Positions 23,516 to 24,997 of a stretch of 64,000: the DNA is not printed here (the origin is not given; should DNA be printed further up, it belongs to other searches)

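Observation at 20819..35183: Structural-genes-only phage cluster between rel and a cytochrome operon: candidate gene transfer agent or domesticated particle locus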

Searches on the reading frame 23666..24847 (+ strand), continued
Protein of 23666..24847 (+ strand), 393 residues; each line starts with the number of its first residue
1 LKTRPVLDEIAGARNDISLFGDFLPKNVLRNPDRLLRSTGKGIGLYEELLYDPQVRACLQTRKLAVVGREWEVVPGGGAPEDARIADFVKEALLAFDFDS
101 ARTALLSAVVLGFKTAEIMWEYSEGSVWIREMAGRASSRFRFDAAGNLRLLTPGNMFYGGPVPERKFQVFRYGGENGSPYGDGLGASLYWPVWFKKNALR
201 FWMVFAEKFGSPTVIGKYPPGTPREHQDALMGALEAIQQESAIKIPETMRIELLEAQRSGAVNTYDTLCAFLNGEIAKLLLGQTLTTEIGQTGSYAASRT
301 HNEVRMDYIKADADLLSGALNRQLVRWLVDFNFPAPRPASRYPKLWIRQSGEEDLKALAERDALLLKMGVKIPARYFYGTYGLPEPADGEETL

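Call 53: find_homologous_proteins(query=A4, max_evalue=1e-8)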
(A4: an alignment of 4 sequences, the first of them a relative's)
Query A4 (4 sequences) (181 aa, profile of the alignment): 557 proteins with E <= 1e-8 among 7958 candidates; the best 120 are listed.
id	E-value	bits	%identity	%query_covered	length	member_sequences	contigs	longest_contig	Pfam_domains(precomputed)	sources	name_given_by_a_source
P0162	2.9e-82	292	49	89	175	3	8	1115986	PF13412.13,PF13384.13,PF13936.13,PF13518.13,PF00196.26,PF04545.23,PF08281.19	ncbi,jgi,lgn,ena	jgi:DNA-binding NarL/FixJ family response regulator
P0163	3.3e-82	292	49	90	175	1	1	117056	PF00196.26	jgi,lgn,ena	-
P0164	8.6e-80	284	100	100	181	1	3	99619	PF00196.26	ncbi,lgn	-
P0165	2.0e-77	276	53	86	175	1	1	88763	PF00196.26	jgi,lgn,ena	-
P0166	3.0e-75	269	52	86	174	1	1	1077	PF00196.26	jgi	jgi:DNA-binding NarL/FixJ family response regulator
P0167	8.0e-72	258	53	86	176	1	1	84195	PF00196.26,PF08281.19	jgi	jgi:DNA-binding CsgD family transcriptional regulator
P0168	1.4e-69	251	38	79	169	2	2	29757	PF13412.13,PF00196.26,PF08281.19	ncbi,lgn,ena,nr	ncbi:MAG: response regulator transcription factor [Nitrospiraceae bacterium]|nr:response regulator t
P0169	9.7e-69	248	48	91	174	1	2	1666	PF00196.26,PF08281.19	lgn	-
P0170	5.7e-67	242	46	86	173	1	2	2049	PF00196.26,PF08281.19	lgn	-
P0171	1.1e-63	232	49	88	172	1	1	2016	PF13936.13,PF00196.26,PF08281.19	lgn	-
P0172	4.0e-63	230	42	81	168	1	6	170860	PF00196.26,PF08281.19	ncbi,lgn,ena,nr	ncbi:MAG: response regulator transcription factor [Actinomycetota bacterium]|nr:response regulator t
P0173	4.9e-61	223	46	88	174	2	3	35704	PF00196.26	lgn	-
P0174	1.8e-60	221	46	92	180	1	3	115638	PF00196.26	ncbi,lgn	-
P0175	3.0e-60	220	46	88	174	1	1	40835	PF13412.13,PF00196.26,PF08281.19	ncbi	-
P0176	1.3e-59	218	42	90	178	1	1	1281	PF00196.26,PF08281.19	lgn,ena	-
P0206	2.3e-51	191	45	87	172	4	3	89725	PF13384.13,PF13936.13,PF00196.26,PF04545.23,PF08281.19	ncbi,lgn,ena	-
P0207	3.7e-51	191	45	85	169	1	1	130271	PF00196.26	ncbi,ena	-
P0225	2.5e-48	182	47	83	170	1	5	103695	PF13384.13,PF00196.26,PF08281.19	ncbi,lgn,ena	-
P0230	7.5e-48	180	53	81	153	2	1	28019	PF00196.26,PF08281.19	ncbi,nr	ncbi:MAG: LuxR C-terminal-related transcriptional regulator [Nitrospiraceae bacterium]|nr:LuxR C-ter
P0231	8.7e-48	180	44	88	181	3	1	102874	PF00196.26,PF08281.19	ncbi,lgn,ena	-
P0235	1.8e-47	179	43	93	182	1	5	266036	PF13412.13,PF13936.13,PF00196.26,PF08281.19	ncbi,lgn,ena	-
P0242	2.7e-46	175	37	87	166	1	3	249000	PF00196.26,PF08281.19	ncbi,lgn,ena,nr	ncbi:MAG: helix-turn-helix transcriptional regulator [Nitrospiraceae bacterium]|nr:helix-turn-helix 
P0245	9.3e-46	173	37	84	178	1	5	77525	PF13384.13,PF13551.13,PF00196.26,PF08281.19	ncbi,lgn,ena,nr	ncbi:MAG: response regulator transcription factor [Nitrospiraceae bacterium]|nr:response regulator t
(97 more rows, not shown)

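Call 54: list_cluster_members(proteins=[P0230, P0242, P0245, P0172, P0174, P0206, P0207, P0225, P0231, P0235])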
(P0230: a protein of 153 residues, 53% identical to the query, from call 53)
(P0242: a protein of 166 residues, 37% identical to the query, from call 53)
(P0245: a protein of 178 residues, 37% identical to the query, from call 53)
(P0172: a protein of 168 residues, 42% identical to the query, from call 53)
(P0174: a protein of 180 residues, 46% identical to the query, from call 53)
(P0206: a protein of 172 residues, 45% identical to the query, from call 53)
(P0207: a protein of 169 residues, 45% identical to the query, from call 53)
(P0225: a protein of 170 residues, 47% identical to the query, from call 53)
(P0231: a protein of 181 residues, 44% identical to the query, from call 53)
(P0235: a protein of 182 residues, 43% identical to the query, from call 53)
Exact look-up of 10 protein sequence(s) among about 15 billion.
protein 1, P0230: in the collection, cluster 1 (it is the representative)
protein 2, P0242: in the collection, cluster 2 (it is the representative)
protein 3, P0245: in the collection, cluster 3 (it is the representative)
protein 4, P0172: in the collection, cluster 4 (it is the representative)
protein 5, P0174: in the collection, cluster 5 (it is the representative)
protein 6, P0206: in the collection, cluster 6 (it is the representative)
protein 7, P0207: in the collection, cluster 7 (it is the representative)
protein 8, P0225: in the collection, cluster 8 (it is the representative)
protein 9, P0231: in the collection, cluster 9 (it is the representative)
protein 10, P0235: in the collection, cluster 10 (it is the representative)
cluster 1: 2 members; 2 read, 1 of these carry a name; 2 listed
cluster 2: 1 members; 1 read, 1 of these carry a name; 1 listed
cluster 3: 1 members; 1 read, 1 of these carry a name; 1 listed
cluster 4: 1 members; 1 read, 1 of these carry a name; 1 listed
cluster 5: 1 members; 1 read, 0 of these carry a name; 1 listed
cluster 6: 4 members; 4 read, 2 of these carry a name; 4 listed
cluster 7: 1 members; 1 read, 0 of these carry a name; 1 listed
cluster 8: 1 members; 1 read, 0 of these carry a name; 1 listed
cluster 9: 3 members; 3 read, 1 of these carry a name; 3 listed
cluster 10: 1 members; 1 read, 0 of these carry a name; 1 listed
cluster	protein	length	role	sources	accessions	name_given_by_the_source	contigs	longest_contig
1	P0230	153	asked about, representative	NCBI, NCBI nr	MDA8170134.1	MAG: LuxR C-terminal-related transcriptional regulator [Nitrospiraceae bacterium] | LuxR C-terminal-related transcriptional regulator [Nitrospiraceae bacterium]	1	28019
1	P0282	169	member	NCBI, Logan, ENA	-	-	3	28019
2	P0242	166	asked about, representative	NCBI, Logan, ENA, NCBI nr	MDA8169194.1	MAG: helix-turn-helix transcriptional regulator [Nitrospiraceae bacterium] | helix-turn-helix transcriptional regulator [Nitrospiraceae bacterium]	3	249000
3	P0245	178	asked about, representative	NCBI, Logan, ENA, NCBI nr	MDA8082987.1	MAG: response regulator transcription factor [Nitrospiraceae bacterium] | response regulator transcription factor [Nitrospiraceae bacterium]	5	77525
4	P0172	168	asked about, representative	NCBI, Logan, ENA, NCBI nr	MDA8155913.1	MAG: response regulator transcription factor [Actinomycetota bacterium] | response regulator transcription factor [Actinomycetota bacterium]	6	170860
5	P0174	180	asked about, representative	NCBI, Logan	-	-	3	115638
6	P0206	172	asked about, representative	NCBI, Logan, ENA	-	-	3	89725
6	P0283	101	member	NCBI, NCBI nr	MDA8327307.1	MAG: hypothetical protein M0033_14005, partial [Nitrospiraceae bacterium] | hypothetical protein [Nitrospiraceae bacterium]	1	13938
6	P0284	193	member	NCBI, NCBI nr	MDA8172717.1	MAG: response regulator transcription factor [Nitrospiraceae bacterium] | response regulator transcription factor [Nitrospiraceae bacterium]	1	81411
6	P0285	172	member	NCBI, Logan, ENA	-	-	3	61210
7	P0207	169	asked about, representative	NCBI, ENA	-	-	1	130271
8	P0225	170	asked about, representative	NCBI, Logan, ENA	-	-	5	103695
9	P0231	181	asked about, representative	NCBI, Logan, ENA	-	-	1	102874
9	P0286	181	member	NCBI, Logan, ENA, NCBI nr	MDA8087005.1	MAG: helix-turn-helix transcriptional regulator [Nitrospiraceae bacterium] | helix-turn-helix transcriptional regulator [Nitrospiraceae bacterium]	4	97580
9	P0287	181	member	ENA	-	-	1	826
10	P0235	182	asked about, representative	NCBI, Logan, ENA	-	-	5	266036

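Call 55: find_encoding_contigs(protein=P0230, flank=10000, max_places=3)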
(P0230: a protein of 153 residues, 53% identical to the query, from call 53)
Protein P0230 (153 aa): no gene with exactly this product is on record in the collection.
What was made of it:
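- Tried and rejected: The exact look-up of P0230 failed (call 55).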

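Call 56: find_encoding_contigs(protein=P0242, flank=10000, max_places=2)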
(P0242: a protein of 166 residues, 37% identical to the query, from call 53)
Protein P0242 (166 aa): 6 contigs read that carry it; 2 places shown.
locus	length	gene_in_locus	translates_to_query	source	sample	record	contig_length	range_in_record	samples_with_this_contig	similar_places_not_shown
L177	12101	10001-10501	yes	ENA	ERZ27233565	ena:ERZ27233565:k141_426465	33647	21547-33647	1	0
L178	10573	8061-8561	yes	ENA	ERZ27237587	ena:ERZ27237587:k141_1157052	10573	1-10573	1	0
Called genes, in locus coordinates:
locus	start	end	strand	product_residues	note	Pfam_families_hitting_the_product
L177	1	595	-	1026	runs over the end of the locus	PF00873:ACR_tran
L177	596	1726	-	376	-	PF25917:BSH_RND (weak), PF25973:BSH_CzcB (weak), PF25967:RND-MFP_C (faint), PF25944:Beta-barrel_RND, PF25954:Beta-barrel_RND_2, PF25989:YknX_C (weak)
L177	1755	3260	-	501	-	PF02321:OEP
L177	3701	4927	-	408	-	PF00589:Phage_integrase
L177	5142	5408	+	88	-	-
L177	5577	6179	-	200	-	PF00239:Resolvase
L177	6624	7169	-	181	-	PF24072:T7_gp14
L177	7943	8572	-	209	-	-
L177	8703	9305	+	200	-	-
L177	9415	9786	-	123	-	PF00072:Response_reg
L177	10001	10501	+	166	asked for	PF00196:GerE, PF08281:Sigma70_r4_2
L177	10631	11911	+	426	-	PF00815:Histidinol_dh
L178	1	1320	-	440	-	?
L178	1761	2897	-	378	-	PF00589:Phage_integrase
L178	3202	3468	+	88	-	-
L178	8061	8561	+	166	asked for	PF00196:GerE, PF08281:Sigma70_r4_2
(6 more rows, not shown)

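Call 58: find_encoding_contigs(protein=P0282, flank=10000, max_places=3)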
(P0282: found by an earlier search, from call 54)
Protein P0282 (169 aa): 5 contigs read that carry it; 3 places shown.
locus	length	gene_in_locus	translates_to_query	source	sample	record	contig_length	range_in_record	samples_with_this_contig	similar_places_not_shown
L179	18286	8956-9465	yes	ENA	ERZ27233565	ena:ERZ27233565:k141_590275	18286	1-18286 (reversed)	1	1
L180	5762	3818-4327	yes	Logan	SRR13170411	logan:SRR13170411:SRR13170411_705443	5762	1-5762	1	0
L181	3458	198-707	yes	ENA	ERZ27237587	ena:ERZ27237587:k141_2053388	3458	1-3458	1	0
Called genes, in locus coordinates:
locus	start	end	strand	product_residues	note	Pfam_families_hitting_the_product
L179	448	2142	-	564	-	PF06418:CTP_synth_N, PF00117:GATase, PF07722:Peptidase_C26 (weak)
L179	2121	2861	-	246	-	PF02348:CTP_transf_3, PF12804:NTP_transf_3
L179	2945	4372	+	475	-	PF00089:Trypsin, PF13365:Trypsin_2, PF00595:PDZ, PF13180:PDZ_2, PF17820:PDZ_6, PF00595:PDZ (weak), PF12812:PDZ_1, PF13180:PDZ_2, +2 more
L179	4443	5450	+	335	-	PF27675:YCF81_N (faint), PF01850:PIN, PF01938:TRAM (weak)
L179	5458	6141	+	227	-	PF01128:IspD, PF12804:NTP_transf_3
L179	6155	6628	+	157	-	PF02542:YgbB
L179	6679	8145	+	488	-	PF02789:Peptidase_M17_N, PF00883:Peptidase_M17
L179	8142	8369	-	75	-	-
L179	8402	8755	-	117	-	PF00072:Response_reg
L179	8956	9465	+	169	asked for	PF00196:GerE, PF08281:Sigma70_r4_2 (weak)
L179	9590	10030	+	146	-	PF02082:Rrf2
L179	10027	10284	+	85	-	PF01206:TusA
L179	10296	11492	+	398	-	PF00266:Aminotran_5, PF01041:DegT_DnrJ_EryC1, PF01212:Beta_elim_lyase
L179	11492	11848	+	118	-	PF01592:NifU_N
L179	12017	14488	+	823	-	PF00515:TPR_1 (faint), PF07719:TPR_2 (faint), PF12895:ANAPC3 (faint), PF13174:TPR_6 (faint), PF13181:TPR_8 (faint), PF13428:TPR_14 (weak), PF13432:TPR_16 (weak), PF14559:TPR_19 (weak), +12 more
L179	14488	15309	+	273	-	PF01637:ATPase_2 (weak), PF13401:AAA_22, PF05729:NACHT (weak)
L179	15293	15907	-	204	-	-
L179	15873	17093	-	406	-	PF13481:AAA_25, PF03796:DnaB_C (faint), PF06745:ATPase, PF13191:AAA_16 (faint), PF23442:DUF7125 (weak), PF13541:ChlI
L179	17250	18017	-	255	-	PF08543:Phos_pyr_kin, PF00294:PfkB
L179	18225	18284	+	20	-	?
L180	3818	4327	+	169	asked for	PF00196:GerE, PF08281:Sigma70_r4_2 (weak)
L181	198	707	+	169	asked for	PF00196:GerE, PF08281:Sigma70_r4_2 (weak)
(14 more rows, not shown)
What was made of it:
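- Tried and rejected: Its longer cluster member P0282 worked (call 58).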

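Call 59: search_protein_families(library=pfam, max_evalue=0.01, proteins=[L177:8703-9305:+, L177:7943-8572:-, L177:6624-7169:-, L177:5142-5408:+, L177:9415-9786:-, L005:6161-6829:+, L176:6779-7228:+, L176:7863-8399:+, L176:8502-10004:+])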
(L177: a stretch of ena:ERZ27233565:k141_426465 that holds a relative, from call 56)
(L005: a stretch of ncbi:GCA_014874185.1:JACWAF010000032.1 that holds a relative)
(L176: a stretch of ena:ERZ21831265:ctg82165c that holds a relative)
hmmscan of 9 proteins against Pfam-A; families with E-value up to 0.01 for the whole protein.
L177:8703-9305:+ (200 aa): 0 families

L177:7943-8572:- (209 aa): 0 families

L177:6624-7169:- (181 aa): 1 family
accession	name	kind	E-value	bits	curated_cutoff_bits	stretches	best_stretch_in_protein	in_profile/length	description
PF24072.1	T7_gp14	-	9.7e-17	61.9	27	1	1-168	1-176/187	T7 virus internal virion protein gp14 family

L177:5142-5408:+ (88 aa): 3 families
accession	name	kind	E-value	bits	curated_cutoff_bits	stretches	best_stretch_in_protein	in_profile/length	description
PF10368.14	YkyA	-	0.0029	17.8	28.8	1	14-83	20-92/186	Putative cell-wall binding lipoprotein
PF17932.6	TetR_C_24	-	0.0054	17.4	26.4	1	34-82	32-80/114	Tetracyclin repressor-like, C-terminal domain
PF11304.13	DUF3106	-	0.0066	17.3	24.3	1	29-70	49-90/104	Protein of unknown function (DUF3106)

L177:9415-9786:- (123 aa): 1 family
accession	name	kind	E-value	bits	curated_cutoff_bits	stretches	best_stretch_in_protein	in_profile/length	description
PF00072.30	Response_reg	-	4e-19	69.3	30.2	1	4-114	1-110/111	Response regulator receiver domain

L005:6161-6829:+ (222 aa): 2 families
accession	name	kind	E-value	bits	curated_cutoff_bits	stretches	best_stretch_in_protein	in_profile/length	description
PF13539.11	Peptidase_M15_4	-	9e-11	42.6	25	1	108-205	5-70/70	D-alanyl-D-alanine carboxypeptidase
PF02557.22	VanY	-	3e-05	24.2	25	1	37-125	4-78/132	D-alanyl-D-alanine carboxypeptidase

L176:6779-7228:+ (149 aa): 0 families

L176:7863-8399:+ (178 aa): 0 families

L176:8502-10004:+ (500 aa): 1 family
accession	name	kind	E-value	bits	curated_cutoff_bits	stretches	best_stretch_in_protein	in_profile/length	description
PF17289.8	Terminase_6C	-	0.00063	20.2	22.6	1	324-471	2-152/155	Terminase RNaseH-like domain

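Call 63: find_related_loci(query=A4, collection=viral_contigs, flank=10000)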
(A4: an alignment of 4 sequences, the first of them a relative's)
Query A4 (181 aa) in viral_contigs; peptide patterns used: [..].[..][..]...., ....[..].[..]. (x = any residue, [..] = any of these).
118 stretches matched a pattern; 10 encode a relative of the query (tblastn E <= 1e-3); 10 distinct loci.
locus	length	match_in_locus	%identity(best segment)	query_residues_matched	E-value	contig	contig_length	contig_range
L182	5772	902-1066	44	101-155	5e-11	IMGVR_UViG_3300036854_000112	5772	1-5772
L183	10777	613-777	40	100-154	6e-10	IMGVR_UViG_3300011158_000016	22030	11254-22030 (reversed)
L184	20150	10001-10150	42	99-148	1e-8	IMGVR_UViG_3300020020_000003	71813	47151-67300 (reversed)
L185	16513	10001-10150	42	99-148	1e-8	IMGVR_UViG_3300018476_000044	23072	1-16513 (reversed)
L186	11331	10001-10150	42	99-148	1e-8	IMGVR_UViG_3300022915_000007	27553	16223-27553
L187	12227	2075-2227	41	98-148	1e-7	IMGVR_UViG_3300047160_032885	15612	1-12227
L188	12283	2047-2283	33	77-157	3e-6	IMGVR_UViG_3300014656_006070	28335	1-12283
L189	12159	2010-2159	32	101-150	2e-5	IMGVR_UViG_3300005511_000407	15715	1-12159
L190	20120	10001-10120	40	111-150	9e-5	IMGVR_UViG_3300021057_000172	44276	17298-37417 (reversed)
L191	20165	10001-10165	33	96-150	1e-4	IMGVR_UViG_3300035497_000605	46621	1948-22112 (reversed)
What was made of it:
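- Tried and rejected: The regulator scan of IMG/VR returned only unrelated HTH hits (call 63).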

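Call 64: find_related_loci(query=A1, collection=viral_contigs, flank=10000)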
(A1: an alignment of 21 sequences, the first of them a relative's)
Query A1 (393 aa) in viral_contigs; peptide patterns used: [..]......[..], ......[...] (x = any residue, [..] = any of these).
250 stretches matched a pattern; 205 encode a relative of the query (tblastn E <= 1e-3); the best 80 are kept; 80 distinct loci.
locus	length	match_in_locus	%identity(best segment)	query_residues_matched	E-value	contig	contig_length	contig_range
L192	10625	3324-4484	59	2-391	9e-159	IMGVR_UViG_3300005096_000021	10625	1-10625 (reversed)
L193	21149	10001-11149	60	6-391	2e-158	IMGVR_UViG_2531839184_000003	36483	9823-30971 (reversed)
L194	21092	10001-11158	58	4-393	2e-154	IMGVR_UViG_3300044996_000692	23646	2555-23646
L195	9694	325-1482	58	4-393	2e-154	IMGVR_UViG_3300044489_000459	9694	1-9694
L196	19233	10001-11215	57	4-393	1e-154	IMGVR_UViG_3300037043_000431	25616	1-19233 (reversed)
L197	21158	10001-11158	57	4-393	5e-153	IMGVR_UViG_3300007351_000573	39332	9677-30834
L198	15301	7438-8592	57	4-391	3e-151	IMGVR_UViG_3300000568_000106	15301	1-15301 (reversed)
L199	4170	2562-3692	59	2-381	2e-154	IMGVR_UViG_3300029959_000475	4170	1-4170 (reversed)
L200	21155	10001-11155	58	2-382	8e-148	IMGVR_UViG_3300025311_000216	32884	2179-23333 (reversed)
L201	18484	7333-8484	55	4-391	3e-144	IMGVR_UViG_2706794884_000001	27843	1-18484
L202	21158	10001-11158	55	5-393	1e-143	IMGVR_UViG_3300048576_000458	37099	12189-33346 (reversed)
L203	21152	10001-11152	54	6-393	1e-138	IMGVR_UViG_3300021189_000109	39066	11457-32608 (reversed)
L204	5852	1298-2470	53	1-393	3e-133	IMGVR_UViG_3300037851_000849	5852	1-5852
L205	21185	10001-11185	52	4-390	2e-132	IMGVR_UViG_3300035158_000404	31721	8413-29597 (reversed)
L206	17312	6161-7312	50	1-386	3e-131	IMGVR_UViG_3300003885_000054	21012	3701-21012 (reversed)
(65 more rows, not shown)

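Call 69: find_encoding_contigs(protein=P0172, flank=10000, max_places=1)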
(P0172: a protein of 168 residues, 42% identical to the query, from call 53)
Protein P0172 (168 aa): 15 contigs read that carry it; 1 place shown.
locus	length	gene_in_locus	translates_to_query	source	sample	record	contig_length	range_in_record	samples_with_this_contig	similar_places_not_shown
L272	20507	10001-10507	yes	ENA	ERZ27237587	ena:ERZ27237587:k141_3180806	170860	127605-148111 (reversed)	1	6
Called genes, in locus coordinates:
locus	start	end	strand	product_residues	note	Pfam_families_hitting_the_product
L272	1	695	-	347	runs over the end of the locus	PF18906:Phage_tube_2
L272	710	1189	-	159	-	-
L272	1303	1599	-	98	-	-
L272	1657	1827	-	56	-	-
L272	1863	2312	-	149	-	PF08873:Phage_Mu_Gp37, PF23840:Phage_tail_terminator (faint)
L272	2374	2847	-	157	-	PF07030:Phage_Mu_Gp36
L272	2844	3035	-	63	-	-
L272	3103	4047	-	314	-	-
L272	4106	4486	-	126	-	-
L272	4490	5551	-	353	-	-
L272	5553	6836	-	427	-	PF06074:Portal_Mu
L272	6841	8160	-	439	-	PF03237:Terminase_6N, PF17289:Terminase_6C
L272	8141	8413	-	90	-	-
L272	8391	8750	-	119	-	-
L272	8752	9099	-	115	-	-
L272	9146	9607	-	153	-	PF02557:VanY (weak), PF13539:Peptidase_M15_4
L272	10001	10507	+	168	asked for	PF08281:Sigma70_r4_2, PF00196:GerE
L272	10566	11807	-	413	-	PF00033:Cytochrome_B, PF13631:Cytochrom_B_N_2, PF00032:Cytochrom_B_C (weak)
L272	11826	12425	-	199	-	PF00355:Rieske (weak)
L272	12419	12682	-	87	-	-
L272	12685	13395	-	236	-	PF09699:Paired_CXXCH_1 (faint), PF14522:Cytochrome_C7 (faint), PF14537:Cytochrom_c3_2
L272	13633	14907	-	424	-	PF03916:NrfD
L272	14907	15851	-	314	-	PF10518:TAT_signal (weak), PF13247:Fer4_11, PF00037:Fer4, PF12797:Fer4_2 (weak), PF12837:Fer4_6 (weak), PF12838:Fer4_7, PF13237:Fer4_10, PF13247:Fer4_11, +3 more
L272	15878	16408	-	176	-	PF09699:Paired_CXXCH_1 (faint), PF14522:Cytochrome_C7 (faint)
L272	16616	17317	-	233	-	PF01713:Smr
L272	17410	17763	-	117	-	-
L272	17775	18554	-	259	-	PF02085:Cytochrom_CIII (faint), PF14522:Cytochrome_C7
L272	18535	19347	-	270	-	PF02085:Cytochrom_CIII (weak), PF14522:Cytochrome_C7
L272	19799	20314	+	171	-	PF01965:DJ-1_PfpI, PF17124:ThiJ_like (faint)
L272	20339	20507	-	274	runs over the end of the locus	-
